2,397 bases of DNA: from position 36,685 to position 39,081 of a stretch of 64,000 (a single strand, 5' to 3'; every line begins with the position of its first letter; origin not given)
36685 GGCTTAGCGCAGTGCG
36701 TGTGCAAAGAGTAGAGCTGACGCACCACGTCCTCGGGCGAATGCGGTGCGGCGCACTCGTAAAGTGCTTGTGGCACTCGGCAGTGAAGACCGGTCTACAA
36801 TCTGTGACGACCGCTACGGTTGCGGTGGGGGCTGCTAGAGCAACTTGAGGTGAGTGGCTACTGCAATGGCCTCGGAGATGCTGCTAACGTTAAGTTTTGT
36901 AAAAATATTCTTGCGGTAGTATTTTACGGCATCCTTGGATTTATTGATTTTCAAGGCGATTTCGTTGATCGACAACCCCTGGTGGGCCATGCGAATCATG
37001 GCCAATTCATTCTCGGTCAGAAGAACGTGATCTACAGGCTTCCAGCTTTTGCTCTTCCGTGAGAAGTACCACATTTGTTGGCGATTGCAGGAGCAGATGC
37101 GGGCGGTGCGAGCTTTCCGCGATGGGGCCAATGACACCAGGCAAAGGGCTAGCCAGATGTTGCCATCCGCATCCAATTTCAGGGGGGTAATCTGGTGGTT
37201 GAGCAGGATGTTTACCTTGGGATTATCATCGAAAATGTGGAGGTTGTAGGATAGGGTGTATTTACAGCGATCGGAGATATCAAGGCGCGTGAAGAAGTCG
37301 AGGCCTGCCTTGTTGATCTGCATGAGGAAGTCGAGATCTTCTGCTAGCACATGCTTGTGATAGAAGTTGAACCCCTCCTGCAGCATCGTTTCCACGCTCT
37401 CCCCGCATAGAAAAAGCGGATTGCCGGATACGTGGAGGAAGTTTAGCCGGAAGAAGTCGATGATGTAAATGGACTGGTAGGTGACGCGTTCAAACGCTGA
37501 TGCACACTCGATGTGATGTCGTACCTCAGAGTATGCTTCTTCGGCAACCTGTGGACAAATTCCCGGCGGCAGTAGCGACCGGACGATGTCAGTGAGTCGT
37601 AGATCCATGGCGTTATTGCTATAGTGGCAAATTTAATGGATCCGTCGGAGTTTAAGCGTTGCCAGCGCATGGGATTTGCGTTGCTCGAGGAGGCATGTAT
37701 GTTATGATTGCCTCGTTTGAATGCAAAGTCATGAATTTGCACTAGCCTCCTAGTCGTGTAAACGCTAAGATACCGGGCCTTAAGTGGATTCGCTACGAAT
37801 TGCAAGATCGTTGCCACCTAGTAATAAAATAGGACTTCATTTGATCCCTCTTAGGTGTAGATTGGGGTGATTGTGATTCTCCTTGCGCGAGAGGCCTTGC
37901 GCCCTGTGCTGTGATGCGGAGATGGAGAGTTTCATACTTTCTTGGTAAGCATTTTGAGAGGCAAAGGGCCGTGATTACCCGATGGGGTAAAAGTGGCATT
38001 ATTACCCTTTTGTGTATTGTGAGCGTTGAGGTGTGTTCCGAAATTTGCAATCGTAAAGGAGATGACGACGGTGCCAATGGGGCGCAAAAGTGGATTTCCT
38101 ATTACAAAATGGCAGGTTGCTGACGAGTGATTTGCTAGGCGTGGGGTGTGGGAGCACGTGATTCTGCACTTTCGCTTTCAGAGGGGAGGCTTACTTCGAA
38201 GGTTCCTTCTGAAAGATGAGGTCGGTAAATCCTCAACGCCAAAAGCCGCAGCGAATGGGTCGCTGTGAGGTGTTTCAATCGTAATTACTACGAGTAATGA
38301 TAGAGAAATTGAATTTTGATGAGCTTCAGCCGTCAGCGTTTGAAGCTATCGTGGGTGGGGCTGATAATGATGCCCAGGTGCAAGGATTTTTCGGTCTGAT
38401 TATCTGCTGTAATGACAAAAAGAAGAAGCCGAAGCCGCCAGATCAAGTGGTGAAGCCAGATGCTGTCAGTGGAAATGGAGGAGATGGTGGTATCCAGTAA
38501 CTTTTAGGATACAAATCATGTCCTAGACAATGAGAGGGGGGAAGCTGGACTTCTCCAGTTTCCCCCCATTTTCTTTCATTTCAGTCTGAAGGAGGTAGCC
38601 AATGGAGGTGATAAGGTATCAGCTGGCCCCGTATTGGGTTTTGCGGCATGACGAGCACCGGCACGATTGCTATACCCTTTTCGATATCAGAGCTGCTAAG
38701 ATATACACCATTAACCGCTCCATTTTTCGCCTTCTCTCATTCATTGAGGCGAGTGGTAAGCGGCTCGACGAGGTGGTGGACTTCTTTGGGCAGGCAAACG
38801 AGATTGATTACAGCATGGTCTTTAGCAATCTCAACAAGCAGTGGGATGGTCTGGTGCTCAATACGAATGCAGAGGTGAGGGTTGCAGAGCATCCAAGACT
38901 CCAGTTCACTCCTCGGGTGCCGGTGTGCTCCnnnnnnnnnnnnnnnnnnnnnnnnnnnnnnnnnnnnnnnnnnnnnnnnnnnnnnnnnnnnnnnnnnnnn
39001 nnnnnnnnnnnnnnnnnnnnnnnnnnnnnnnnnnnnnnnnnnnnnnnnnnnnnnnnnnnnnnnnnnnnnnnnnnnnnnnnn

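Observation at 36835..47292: Uncharacterised double-glycine RiPP/bacteriocin locus with built-in outer-membrane components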

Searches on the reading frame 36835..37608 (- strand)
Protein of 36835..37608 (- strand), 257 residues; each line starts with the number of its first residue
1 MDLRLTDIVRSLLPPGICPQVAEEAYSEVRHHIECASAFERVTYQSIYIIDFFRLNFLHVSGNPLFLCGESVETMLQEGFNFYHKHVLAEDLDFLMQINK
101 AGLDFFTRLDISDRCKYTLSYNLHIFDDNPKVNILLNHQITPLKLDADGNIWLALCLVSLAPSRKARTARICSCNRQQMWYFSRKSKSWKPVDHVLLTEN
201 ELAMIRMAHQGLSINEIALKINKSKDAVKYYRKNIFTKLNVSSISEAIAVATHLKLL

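Call 3: search_protein_families(library=pfam, proteins=[window:36835-37608:-], max_evalue=0.01)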
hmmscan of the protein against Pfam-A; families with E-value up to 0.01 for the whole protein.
window:36835-37608:- (257 aa): 1 family
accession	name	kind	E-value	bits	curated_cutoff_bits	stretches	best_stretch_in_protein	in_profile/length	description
PF00196.25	GerE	-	1e-11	44.7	23.5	1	197-251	3-57/57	Bacterial regulatory proteins, luxR family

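Call 4: search_protein_families(library=ncbifam, proteins=[window:36835-37608:-], max_evalue=0.01)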
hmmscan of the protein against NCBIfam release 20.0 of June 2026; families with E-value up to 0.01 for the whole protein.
window:36835-37608:- (257 aa): 12 families
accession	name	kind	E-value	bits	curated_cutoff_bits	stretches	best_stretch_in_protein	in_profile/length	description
NF007403.0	PRK09935.1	equivalog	6.6e-07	29.1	271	1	183-256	136-209/210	fimbria biosynthesis transcriptional regulator FimZ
NF007708.0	PRK10403.1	equivalog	1.9e-06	27.5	343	1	175-245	132-202/215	nitrate/nitrite response regulator protein NarP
NF007018.1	PRK09483.1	equivalog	2.3e-06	27.4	280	1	177-256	131-208/217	UvrY/SirA/GacA family response regulator transcription factor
NF047785.1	respo_reg_MadR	equivalog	3.2e-06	26.7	300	1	195-256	147-208/209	MadR family response regulator transcription factor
NF008548.0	PRK11475.1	equivalog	0.00024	20.7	176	1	181-243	119-181/207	DNA-binding transcriptional activator BglJ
NF041232.1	BagY_FevT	exception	0.00034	19.6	700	1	197-248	297-348/367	LuxR family transcriptional regulator BagY/FevT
NF011896.0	PRK15369.1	equivalog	0.0004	20.1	242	1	191-256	144-209/211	two component system response regulator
NF003420.0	PRK04841.1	equivalog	0.00056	18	537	1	196-254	838-896/903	HTH-type transcriptional regulator MalT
TIGR03020.2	EpsA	equivalog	0.00071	19.3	170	1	188-251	187-245/247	XrtB/PEP-CTERM-associated transcriptional regulator EpsA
NF052445.1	RespRegMctR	equivalog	0.00077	18.9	300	1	195-251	143-199/205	two-component system response regulator MctR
NF007935.0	PRK10651.1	equivalog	0.0015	17.8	250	1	185-249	144-208/216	two-component system response regulator NarL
NF052366.1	photon_PedR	equivalog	0.0022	18.1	120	1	197-241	3-47/74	photosynthetic electron transport-dependent transcriptional regulator PedR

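Call 77: search_solved_structures(query=window:36835-37608:-, max_evalue=1)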
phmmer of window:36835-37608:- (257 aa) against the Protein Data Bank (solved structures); distinct sequences matched with E-value up to 1: 28.
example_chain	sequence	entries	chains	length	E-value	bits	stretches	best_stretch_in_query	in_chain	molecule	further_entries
3clo_A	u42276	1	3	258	1.3e-08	37.8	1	111-257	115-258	Transcriptional regulator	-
2krf_A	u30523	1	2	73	0.00013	24.7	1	194-252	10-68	Transcriptional regulatory protein comA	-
3ulq_B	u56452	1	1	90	0.00017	24.3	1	193-252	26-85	Transcriptional regulatory protein ComA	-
4zmr_A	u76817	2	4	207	0.0091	18.6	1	197-251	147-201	Response regulator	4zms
4hye_A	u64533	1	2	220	0.011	18.4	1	197-251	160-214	Response regulator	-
3qp6_A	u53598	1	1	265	0.038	16.6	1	150-255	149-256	CviR transcriptional regulator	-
3qp5_A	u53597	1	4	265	0.073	15.7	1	149-255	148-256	CviR transcriptional regulator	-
7ve4_A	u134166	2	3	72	0.1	15.2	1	195-252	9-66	DNA-binding response regulator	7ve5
4yn8_A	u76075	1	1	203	0.12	15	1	196-256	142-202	Response regulator ChrA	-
2rnj_A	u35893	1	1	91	0.13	14.8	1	194-252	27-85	Response regulator protein vraR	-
7pk5_A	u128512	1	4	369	0.13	14.8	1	198-243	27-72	Cyclic di-GMP phosphodiesterase PdeL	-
3kln_A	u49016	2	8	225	0.18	14.4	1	195-248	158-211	Transcriptional regulator, LuxR family | Transcriptional regulator VpsT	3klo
8a5r_AAA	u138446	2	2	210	0.23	14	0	197-252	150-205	Light-activated DNA-binding protein EL222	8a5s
1yio_A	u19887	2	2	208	0.3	13.6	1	197-248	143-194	response regulatory protein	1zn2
5gnc_A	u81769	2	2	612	0.32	13.6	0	87-124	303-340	Avh146 | RxLR effector protein PSR2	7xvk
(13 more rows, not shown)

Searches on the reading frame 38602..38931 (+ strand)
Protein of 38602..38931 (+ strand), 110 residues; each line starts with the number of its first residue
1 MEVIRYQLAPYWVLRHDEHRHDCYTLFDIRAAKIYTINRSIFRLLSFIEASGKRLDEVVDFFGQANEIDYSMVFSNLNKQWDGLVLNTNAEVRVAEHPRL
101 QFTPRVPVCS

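Call 98: search_solved_structures(query=A4, max_evalue=10, show_alignments=2)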
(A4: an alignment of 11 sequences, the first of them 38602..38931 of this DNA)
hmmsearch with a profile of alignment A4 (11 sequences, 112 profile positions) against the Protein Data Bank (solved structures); distinct sequences matched with E-value up to 10: 19.
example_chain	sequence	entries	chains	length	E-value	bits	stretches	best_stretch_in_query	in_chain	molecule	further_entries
4a2p_A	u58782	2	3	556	0.33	14.3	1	30-92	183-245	RETINOIC ACID INDUCIBLE PROTEIN I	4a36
3ja6_H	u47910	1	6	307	0.4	14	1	38-100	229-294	Methyl-accepting chemotaxis protein 2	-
1xsz_A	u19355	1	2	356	0.41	14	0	44-86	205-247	guanine nucleotide exchange protein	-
2ch7_A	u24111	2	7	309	0.43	13.9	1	38-100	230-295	METHYL-ACCEPTING CHEMOTAXIS PROTEIN | Methyl-accepting chemotaxis protein 2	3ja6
4d7r_A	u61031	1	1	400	0.44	13.9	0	44-86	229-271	PROLINE/BETAINE TRANSPORTER, RALF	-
9tl1_A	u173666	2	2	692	0.45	13.8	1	30-92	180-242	RNA helicase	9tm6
9tkv_A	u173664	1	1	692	0.45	13.8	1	30-92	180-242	RNA helicase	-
2ch7_B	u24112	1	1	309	0.45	13.8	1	38-100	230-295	METHYL-ACCEPTING CHEMOTAXIS PROTEIN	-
4c7p_A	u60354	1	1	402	0.46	13.8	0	44-86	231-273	RALF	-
4a2q_A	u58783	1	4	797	0.54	13.6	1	30-92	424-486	RETINOIC ACID INDUCIBLE PROTEIN I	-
3e3v_A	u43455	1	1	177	0.56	13.5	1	38-98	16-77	Regulatory protein recX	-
2f06_A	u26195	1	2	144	0.62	13.4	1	48-96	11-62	conserved hypothetical protein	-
4a2w_A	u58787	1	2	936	0.64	13.3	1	30-92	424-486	RETINOIC ACID INDUCIBLE PROTEIN I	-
1aui_B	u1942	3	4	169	0.9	12.9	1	23-72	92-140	SERINE/THREONINE PHOSPHATASE 2B | CALCINEURIN B SUBUNIT ISOFORM 1 | SERINE/THREONINE PHOSPHATASE B2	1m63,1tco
1mf8_B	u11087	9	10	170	0.91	12.8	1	23-72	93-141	CALCINEURIN B SUBUNIT ISOFORM 1 | Calcineurin subunit B type 1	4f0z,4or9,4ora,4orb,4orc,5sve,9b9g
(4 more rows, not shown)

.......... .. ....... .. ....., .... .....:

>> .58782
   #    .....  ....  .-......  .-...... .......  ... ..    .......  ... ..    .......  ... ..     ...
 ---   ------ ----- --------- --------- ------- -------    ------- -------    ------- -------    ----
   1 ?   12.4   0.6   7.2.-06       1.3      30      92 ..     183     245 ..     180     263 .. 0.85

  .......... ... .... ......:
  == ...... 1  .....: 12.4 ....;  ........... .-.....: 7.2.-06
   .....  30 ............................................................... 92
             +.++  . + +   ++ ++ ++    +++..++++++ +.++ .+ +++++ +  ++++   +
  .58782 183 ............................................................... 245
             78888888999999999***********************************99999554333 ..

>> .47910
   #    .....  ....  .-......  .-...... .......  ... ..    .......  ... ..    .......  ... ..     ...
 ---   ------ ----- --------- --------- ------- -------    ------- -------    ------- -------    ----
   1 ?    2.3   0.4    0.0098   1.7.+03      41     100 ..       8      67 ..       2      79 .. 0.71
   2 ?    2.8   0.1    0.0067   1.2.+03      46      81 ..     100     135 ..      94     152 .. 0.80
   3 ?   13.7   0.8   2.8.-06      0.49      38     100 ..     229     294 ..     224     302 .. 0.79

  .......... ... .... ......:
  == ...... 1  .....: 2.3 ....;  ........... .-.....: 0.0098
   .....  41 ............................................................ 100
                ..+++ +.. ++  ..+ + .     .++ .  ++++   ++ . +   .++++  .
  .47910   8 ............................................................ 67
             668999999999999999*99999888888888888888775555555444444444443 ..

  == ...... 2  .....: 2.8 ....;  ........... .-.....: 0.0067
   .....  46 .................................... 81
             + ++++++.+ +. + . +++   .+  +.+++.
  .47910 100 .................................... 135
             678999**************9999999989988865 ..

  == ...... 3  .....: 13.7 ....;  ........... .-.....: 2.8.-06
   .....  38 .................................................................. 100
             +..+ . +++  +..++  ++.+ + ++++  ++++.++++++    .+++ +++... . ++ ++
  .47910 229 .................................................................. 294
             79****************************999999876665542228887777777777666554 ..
